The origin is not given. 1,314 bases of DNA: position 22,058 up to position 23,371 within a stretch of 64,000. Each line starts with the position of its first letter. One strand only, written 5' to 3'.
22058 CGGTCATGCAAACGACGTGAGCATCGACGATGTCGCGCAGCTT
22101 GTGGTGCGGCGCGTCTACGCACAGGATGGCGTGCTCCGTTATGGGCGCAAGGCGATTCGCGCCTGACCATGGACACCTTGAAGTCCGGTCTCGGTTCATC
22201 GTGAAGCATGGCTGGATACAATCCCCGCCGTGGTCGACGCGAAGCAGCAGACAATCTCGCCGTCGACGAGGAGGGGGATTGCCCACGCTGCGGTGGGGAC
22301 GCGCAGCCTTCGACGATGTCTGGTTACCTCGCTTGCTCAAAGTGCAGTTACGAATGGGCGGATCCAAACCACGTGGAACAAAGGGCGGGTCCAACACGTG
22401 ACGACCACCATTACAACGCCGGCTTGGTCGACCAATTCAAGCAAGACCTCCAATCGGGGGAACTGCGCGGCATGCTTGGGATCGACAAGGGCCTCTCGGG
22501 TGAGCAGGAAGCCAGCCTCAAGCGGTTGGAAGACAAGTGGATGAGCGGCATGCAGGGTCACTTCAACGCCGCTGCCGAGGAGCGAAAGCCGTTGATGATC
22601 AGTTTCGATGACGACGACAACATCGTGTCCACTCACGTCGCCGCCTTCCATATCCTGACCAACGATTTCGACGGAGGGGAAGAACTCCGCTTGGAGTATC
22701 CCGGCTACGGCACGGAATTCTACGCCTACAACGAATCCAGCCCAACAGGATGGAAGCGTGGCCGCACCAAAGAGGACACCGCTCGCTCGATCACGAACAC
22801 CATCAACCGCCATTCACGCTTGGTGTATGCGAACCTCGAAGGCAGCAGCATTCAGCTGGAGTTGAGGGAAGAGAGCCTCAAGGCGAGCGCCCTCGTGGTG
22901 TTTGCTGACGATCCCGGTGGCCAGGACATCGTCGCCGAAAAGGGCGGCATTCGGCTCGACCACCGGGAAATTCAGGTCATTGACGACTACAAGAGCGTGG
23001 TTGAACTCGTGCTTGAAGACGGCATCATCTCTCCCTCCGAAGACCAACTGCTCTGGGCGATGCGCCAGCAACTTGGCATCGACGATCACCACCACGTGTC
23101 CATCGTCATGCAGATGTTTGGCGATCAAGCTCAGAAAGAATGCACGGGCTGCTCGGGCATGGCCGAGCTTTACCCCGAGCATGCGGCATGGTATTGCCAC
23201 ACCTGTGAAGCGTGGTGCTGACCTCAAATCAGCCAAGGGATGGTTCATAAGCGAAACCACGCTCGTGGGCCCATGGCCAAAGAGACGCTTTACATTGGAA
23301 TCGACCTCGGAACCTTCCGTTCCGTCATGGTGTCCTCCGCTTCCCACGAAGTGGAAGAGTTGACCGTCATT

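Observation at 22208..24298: MamK-like actin paired with a double zinc-ribbon protein in an archaeal genome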

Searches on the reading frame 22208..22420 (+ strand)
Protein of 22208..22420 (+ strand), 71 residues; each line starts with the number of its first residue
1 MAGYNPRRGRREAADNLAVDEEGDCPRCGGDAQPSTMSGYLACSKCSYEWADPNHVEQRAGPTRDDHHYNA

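Call 80: search_protein_families(library=pfam, proteins=[window:22208-22420:+], max_evalue=1)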
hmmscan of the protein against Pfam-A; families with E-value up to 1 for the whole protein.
window:22208-22420:+ (71 aa): 7 families
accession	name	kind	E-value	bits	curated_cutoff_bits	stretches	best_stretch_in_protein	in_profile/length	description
PF12760.12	Zn_ribbon_IS1595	-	0.00014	22.2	25.4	1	24-48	20-45/46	Transposase zinc-ribbon domain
PF17915.7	zf_Rg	-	0.034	14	25.5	1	23-46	8-31/49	Reverse gyrase zinc finger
PF08271.17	Zn_Ribbon_TF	-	0.043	13.8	29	1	25-53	3-32/43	TFIIB zinc-binding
PF08274.17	Zn_Ribbon_YjdM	-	0.048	14.1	30.8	1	23-51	3-30/30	PhnA Zinc-Ribbon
PF24859.1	FdhE_central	-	0.079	13.5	27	1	25-50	2-35/39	FdhE, central domain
PF01599.25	Ribosomal_S27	-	0.11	12.8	22.3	1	24-48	19-43/44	Ribosomal protein S27a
PF01780.25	Ribosomal_L37ae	-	0.18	12.4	21.9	1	24-52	35-63/85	Ribosomal L37ae protein family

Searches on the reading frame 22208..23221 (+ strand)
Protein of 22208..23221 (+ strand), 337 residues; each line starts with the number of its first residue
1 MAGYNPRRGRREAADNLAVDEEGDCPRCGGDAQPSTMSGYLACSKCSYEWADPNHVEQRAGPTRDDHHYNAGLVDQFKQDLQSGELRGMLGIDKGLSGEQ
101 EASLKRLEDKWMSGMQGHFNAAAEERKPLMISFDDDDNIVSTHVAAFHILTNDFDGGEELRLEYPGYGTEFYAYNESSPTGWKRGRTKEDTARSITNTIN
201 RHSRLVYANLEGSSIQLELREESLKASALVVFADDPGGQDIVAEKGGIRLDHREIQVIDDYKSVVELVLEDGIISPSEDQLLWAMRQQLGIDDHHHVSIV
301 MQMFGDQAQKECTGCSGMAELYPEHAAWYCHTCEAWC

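Call 3: search_protein_families(library=pfam, proteins=[window:22208-23221:+], max_evalue=0.01)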
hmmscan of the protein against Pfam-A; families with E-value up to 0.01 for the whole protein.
window:22208-23221:+ (337 aa): 1 family
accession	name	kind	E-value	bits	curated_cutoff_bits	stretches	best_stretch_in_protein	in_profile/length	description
PF12760.12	Zn_ribbon_IS1595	-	0.0025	18.2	25.4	1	24-48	20-45/46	Transposase zinc-ribbon domain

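Call 4: search_protein_families(library=ncbifam, proteins=[window:22208-23221:+], max_evalue=0.01)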
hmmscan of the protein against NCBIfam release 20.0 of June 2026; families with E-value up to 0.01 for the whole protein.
window:22208-23221:+ (337 aa): 0 families

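Call 7: find_homologous_proteins(query=window:22208-23221:+)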
Query window:22208-23221:+ (337 aa): 303 proteins with E <= 0.001 among 2564 candidates; the best 120 are listed.
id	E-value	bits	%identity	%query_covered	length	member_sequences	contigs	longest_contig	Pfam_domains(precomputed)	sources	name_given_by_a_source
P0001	1.9e-195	667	83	100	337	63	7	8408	-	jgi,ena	-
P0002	3.7e-164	564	70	100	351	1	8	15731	-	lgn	-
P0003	1.5e-163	562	70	100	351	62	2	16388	-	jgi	jgi:ribosomal protein L37AE/L43A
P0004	1.7e-160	552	68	100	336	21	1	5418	PF12760.13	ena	-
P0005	2.8e-160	551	68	100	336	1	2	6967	-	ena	-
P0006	3.3e-160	551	69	100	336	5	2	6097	-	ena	-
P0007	4.9e-160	550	69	100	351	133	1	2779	-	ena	-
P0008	9.5e-160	549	68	100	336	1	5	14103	-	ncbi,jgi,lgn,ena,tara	tara:strand:- start:2580 stop:3590 length:1011 start_codon:yes stop_codon:yes gene_type:complete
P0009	1.5e-159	549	66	100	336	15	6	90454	-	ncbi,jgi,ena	ncbi:MAG: hypothetical protein ACKVIR_00730 [Candidatus Poseidoniales archaeon]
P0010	2.5e-159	548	67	100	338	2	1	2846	-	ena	-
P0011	8.5e-159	546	69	100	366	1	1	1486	-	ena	-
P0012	3.0e-158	545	68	98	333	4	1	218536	-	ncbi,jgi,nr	ncbi:MAG: hypothetical protein QGI21_02685 [Candidatus Poseidoniaceae archaeon]|jgi:hypothetical pro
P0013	3.2e-158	544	68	100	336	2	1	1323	PF12760.13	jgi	jgi:hypothetical protein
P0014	5.8e-158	544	67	100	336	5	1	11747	PF12760.13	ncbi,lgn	-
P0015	2.0e-157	542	69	100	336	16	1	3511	-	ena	-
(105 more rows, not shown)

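Call 29: predict_structure(alignment_id=A2)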
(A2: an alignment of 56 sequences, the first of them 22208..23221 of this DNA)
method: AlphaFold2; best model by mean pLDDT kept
length: 337 residues; sequences in the alignment: 56
mean_pLDDT: 75.4   pTM: 0.53
mean pLDDT of the five models: 75.4, 74.7, 72.6, 70.4, 70.0
residues with pLDDT >= 90: 65; 70-90: 164; 50-70: 59; < 50: 49
segments of 3 or more residues with pLDDT < 50: 1-5, 15-22, 59-64, 116-134, 136-139
pLDDT, mean of each block of 10 residues (from residue 1): 44 46 68 81 83 66 51 67 55 57 63 48 36 47 86 88 87 90 92 94 92 92 87 85 87 82 88 87 89 89 86 85 87 84
secondary structure, 60 per line:
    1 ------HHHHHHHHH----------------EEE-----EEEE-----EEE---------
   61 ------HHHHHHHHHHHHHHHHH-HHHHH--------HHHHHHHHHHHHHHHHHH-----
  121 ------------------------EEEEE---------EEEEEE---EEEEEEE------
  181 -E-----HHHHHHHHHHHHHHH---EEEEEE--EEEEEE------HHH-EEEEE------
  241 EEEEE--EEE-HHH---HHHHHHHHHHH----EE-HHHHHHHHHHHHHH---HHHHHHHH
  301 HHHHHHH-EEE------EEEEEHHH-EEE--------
elements in order: H7-15 E32-34 E40-43 E49-51 H67-83 H85-89 H98-115 E145-149 E159-164 E168-174 H188-202 E206-211 E214-219 E230-234 E241-245 E248-250 H258-268 H276-289 H293-307 E309-311 E318-322 E327-329

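Call 32: search_solved_structures(query=A2, max_evalue=10)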
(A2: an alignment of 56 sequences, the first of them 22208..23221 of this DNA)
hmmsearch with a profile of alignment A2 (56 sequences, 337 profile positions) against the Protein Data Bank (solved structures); distinct sequences matched with E-value up to 10: 16.
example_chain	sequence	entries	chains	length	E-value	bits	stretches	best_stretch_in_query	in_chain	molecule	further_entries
1s72_Z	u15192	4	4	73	0.0025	20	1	8-58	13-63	50S ribosomal protein L37Ae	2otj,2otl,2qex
3g4s_Z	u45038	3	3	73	0.0025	20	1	8-58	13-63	50S ribosomal protein L37Ae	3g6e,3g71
1vq4_Z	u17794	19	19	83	0.0025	19.9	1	8-59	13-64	50S ribosomal protein L37Ae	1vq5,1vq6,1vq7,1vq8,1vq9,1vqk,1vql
2qa4_Z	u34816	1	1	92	0.0033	19.5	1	8-58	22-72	50S ribosomal protein L37Ae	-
3cpw_Y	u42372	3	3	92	0.0033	19.5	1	8-58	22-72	50S ribosomal protein L37Ae | RPL37AE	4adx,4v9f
3cc2_Z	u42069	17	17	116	0.006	18.7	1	9-58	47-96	50S ribosomal protein L37Ae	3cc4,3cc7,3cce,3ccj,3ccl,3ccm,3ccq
1s98_A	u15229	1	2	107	0.37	12.8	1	211-259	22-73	Protein yfhF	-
4v4n_Ai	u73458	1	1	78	0.46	12.5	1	3-51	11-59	50S ribosomal protein L37AE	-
4v6u_Bi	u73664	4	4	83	0.54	12.3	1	3-51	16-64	50S ribosomal protein L37Ae | Large ribosomal subunit protein eL43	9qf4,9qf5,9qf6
1r94_A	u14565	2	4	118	0.58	12.2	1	211-259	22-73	Protein yfhF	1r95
6zzo_A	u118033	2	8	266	0.77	11.8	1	214-272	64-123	Putative beta-hydroxybutyrate dehydrogenase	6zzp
4bm5_A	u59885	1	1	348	0.92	11.5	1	256-307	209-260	SIMILAR TO CHLOROPLAST INNER MEMBRANE PROTEIN TIC110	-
1jj2_Y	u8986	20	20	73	1.2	11.1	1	10-55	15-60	RIBOSOMAL PROTEIN L37Ae | 50S ribosomal protein L37AE | L37Ae 50S ribosomal protein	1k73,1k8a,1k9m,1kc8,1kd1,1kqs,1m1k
8br8_Sh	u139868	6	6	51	1.4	10.9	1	309-333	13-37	Ribosomal protein S29A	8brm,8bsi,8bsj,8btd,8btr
4c23_A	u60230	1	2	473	1.4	10.9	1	6-81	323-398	L-FUCULOSE KINASE FUCK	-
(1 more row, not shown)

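Call 33: fold_search(model_id=the predicted structure, library=pdb)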
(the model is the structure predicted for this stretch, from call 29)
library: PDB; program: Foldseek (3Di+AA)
matches with E <= 10: 507; with E <= 0.001: 0
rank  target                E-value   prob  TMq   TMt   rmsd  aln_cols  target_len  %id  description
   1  4nx9                  1.5e-03  0.97  0.23  0.27  24.4       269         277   14  Crystal structure of Pseudomonas aeruginosa flagellin FliC (released 2014-01-29)
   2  9cba                  3.0e-03  0.99  0.23  0.18   7.6       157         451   11  Bacteriophage PhiTE contracted tail (released 2025-04-16)
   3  7y22_Y                8.7e-03  1.00  0.21  0.10   5.8       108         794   12  CryoEM structure of Klebsiella phage Kp7 tail complex applied with C6 symmetry (released 2023-06-14)
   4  8fop_j                3.0e-02  0.92  0.23  0.17  13.8       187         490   12  Structure of Agrobacterium tumefaciens bacteriophage Milano curved tail (released 2024-01-17)
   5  9cc7_I                3.8e-02  0.91  0.20  0.16   6.3       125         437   12  Bacteriophage PhiTE extended connector complex (released 2025-04-16)
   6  8es4_E                4.0e-02  0.98  0.20  0.09   5.8       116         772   15  Focused reconstruction of HRP29 tail (released 2023-10-18)
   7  9cb9_A                6.1e-02  0.94  0.19  0.15   5.8       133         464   10  Bacteriophage PhiTE extended tail (released 2025-04-16)
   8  7y1c_Y                6.8e-02  0.95  0.22  0.10   5.6       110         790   12  CryoEM structure of Klebsiella phage Kp9 tail complex applied with C6 symmetry (released 2023-06-14)
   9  9vvr_d                7.7e-02  0.72  0.19  0.09  10.3       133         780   11  Structure of the bacteriophage E1004 tail (released 2025-11-12)
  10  9mt4_Q                7.7e-02  0.63  0.20  0.16  10.1       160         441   12  Connector structure of phage JohannRWettstein (Bas63) (released 2025-11-19)
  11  8i4m_A                1.6e-01  0.90  0.20  0.09   4.9       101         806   12  Portal-tail complex structure of the Cyanophage P-SCSP1u (released 2023-11-01)
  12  9cuy_A                1.7e-01  0.72  0.19  0.14   6.7       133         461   10  Bacteriophage PhiTE extended baseplate (released 2025-04-16)
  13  9vvr_V                1.8e-01  0.60  0.20  0.10   9.3       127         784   11  Structure of the bacteriophage E1004 tail (released 2025-11-12)
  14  9rku_BD               2.2e-01  0.38  0.22  0.15  12.5       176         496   12  Agrobacterium phage 7-7-1 baseplate (released 2025-12-10)
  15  7kc1_F                2.5e-01  0.21  0.13  0.32   9.1       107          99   11  Cryo-EM structure of SRR2899884.46167H+MEDI8852L fab in complex with Victoria HA (released 2021-05-12)
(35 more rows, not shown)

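Call 54: fold_search(model_id=the predicted structure, library=viral)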
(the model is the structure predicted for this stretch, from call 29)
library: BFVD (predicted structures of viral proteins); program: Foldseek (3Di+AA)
matches with E <= 10: 405; with E <= 0.001: 9
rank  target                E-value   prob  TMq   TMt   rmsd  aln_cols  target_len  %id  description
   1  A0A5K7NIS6            7.7e-07  1.00  0.25  0.17  25.7       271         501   11  (no name in the UniProt tables at hand)
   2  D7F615                5.2e-05  1.00  0.23  0.21  11.4       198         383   11  Tail tubular protein B (Fragment) [Acinetobacter phage phiAB2]
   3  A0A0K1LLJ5            8.9e-05  1.00  0.24  0.40   4.2       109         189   16  Uncharacterized protein [Rhodobacter phage RcTitan]
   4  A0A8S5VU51            1.0e-04  1.00  0.25  0.33  16.8       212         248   12  Uncharacterized protein [Ackermannviridae sp.]
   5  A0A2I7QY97            2.0e-04  0.99  0.21  0.16  11.7       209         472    7  (no name in the UniProt tables at hand)
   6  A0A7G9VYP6            2.3e-04  1.00  0.24  0.10  11.7       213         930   10  Tail tubular protein B [Acinetobacter phage Aristophanes]
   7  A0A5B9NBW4            5.8e-04  1.00  0.24  0.18  10.0       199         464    8  Structural protein [Aeromonas phage 2L372X]
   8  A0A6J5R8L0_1          7.3e-04  1.00  0.25  0.10   4.4       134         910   12  Uncharacterized protein [uncultured Caudovirales phage]
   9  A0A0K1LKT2            8.8e-04  1.00  0.24  0.12   4.3       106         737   15  Uncharacterized protein [Rhodobacter phage RcTitan]
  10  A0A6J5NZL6            1.0e-03  1.00  0.21  0.28   4.3        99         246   12  Uncharacterized protein [uncultured Caudovirales phage]
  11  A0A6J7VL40            1.1e-03  1.00  0.25  0.14   3.7       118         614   22  Uncharacterized protein [uncultured Caudovirales phage]
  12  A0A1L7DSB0            1.1e-03  1.00  0.23  0.11  12.4       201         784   11  Tail tubular B [Ralstonia phage phiAp1]
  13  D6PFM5                1.3e-03  1.00  0.22  0.27   5.4       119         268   12  (no name in the UniProt tables at hand)
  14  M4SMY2                3.0e-03  0.99  0.17  0.26  11.2       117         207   10  Uncharacterized protein [Cyanophage KBS-P-1A]
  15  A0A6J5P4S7            3.2e-03  1.00  0.22  0.21   4.5       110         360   11  Major tail protein [uncultured Caudovirales phage]
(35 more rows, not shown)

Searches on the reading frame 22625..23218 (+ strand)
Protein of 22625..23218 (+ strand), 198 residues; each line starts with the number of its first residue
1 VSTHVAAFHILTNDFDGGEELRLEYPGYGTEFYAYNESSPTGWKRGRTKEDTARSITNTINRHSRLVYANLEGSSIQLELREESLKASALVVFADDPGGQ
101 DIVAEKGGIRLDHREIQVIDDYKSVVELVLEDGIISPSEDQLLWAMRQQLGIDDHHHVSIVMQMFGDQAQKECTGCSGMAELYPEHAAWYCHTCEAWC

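Call 80: search_protein_families(library=pfam, proteins=[window:22625-23218:+], max_evalue=1)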
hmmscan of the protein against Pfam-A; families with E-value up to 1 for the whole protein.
window:22625-23218:+ (198 aa): 3 families
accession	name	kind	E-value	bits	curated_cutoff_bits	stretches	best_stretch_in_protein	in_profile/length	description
PF03735.19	ENT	-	0.07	13.6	28.5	1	122-167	12-58/71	ENT domain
PF08792.16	A2L_zn_ribbon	-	0.11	12.7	22.9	1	170-196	3-29/33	A2L zinc ribbon domain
PF05099.18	TerB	-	0.14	12.9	24.4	1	125-156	81-112/118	Tellurite resistance protein TerB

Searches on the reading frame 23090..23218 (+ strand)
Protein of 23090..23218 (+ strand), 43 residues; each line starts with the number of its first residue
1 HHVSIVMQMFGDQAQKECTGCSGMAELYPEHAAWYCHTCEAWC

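Call 80: search_protein_families(library=pfam, proteins=[window:23090-23218:+], max_evalue=1)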
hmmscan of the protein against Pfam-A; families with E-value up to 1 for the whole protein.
window:23090-23218:+ (43 aa): 2 families
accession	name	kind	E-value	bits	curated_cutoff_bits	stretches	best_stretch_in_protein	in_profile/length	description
PF08792.16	A2L_zn_ribbon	-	0.0065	16.6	22.9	1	15-41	3-29/33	A2L zinc ribbon domain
PF05988.18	DUF899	-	0.13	12.3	27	1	6-29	73-96/224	Bacterial protein of unknown function (DUF899)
